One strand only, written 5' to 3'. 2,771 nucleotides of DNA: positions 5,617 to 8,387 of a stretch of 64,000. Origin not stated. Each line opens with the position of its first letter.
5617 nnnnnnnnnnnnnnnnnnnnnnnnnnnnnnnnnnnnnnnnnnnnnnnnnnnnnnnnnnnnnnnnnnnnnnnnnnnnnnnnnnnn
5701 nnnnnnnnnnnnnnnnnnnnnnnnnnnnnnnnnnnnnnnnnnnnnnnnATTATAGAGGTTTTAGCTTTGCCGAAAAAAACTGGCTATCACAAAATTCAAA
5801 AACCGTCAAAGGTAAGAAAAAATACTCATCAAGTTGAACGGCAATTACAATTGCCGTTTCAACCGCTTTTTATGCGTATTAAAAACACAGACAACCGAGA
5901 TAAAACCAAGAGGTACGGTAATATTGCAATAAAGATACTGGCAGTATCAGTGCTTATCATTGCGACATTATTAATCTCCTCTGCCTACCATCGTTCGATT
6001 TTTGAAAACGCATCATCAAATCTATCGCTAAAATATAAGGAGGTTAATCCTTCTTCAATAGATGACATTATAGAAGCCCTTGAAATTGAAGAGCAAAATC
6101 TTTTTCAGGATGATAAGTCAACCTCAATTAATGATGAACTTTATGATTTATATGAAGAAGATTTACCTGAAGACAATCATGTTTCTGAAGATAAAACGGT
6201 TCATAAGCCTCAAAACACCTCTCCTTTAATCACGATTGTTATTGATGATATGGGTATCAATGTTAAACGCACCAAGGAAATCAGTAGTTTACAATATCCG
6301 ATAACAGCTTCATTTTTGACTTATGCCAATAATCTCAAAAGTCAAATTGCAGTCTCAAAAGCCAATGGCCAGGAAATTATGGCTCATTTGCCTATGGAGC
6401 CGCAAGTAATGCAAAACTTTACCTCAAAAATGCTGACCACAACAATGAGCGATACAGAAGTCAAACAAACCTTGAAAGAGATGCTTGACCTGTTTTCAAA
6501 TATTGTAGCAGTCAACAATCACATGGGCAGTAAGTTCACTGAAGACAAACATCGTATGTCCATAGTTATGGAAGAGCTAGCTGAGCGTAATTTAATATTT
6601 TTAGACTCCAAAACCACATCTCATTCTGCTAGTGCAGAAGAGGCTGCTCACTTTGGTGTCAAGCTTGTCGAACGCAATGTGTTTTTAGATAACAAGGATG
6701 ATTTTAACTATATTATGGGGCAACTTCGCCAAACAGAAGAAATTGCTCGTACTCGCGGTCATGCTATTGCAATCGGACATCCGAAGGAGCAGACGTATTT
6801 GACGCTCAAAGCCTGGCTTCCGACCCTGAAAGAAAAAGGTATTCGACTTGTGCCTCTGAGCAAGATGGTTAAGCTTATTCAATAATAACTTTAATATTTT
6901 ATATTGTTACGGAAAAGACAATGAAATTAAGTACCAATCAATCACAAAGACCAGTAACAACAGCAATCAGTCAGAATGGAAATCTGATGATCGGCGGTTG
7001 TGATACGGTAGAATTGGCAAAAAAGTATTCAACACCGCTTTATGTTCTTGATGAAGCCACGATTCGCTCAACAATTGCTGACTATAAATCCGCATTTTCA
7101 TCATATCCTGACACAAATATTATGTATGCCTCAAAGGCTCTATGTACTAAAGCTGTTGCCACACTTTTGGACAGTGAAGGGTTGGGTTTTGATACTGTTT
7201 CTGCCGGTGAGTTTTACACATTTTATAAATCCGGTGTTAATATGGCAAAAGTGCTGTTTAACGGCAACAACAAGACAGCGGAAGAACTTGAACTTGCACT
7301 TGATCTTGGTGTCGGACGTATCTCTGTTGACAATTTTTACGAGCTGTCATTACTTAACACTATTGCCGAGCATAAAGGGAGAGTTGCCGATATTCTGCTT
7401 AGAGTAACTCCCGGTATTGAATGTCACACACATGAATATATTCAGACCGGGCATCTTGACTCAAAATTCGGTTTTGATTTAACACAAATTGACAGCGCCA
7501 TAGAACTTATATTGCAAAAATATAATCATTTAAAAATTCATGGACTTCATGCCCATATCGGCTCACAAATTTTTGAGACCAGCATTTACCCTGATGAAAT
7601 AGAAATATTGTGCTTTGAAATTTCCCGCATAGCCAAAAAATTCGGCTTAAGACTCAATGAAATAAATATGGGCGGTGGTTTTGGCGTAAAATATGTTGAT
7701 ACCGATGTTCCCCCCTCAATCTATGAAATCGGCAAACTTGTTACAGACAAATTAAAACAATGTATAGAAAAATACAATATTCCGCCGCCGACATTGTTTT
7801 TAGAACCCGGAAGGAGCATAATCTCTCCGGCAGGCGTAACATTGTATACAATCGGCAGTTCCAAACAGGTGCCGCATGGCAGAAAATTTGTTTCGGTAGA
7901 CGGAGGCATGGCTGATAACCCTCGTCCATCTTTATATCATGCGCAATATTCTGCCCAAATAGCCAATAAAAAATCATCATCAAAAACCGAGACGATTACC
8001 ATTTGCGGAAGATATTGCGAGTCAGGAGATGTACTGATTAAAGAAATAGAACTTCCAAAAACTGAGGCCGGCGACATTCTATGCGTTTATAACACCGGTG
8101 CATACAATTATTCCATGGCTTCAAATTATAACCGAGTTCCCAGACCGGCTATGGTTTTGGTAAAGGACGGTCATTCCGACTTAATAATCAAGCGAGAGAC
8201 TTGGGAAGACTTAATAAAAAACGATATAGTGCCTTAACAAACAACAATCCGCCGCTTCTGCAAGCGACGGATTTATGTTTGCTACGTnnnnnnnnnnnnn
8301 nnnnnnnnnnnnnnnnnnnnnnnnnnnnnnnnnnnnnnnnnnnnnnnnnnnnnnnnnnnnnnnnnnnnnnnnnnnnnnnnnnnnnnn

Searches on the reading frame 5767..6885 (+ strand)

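Call 60: search_protein_families(library=pfam, proteins=[window:5767-6885:+], max_evalue=0.00001)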
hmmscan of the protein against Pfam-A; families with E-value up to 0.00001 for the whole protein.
window:5767-6885:+ (372 aa): 1 family
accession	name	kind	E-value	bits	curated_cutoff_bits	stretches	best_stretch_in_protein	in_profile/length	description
PF04748.18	Polysacc_deac_2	-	1.8e-72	243.3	27.5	1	157-367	1-211/212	Divergent polysaccharide deacetylase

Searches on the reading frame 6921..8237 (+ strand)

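Call 60: search_protein_families(library=pfam, proteins=[window:6921-8237:+], max_evalue=0.00001)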
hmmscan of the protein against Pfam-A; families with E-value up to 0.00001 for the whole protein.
window:6921-8237:+ (438 aa): 2 families
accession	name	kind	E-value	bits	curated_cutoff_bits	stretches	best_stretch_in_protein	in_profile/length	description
PF02784.22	Orn_Arg_deC_N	-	7.6e-55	186.4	23.4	1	48-301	4-246/247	Pyridoxal-dependent decarboxylase, pyridoxal binding domain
PF00278.28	Orn_DAP_Arg_deC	-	3.3e-19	69.4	23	1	210-393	5-95/95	Pyridoxal-dependent decarboxylase, C-terminal sheet domain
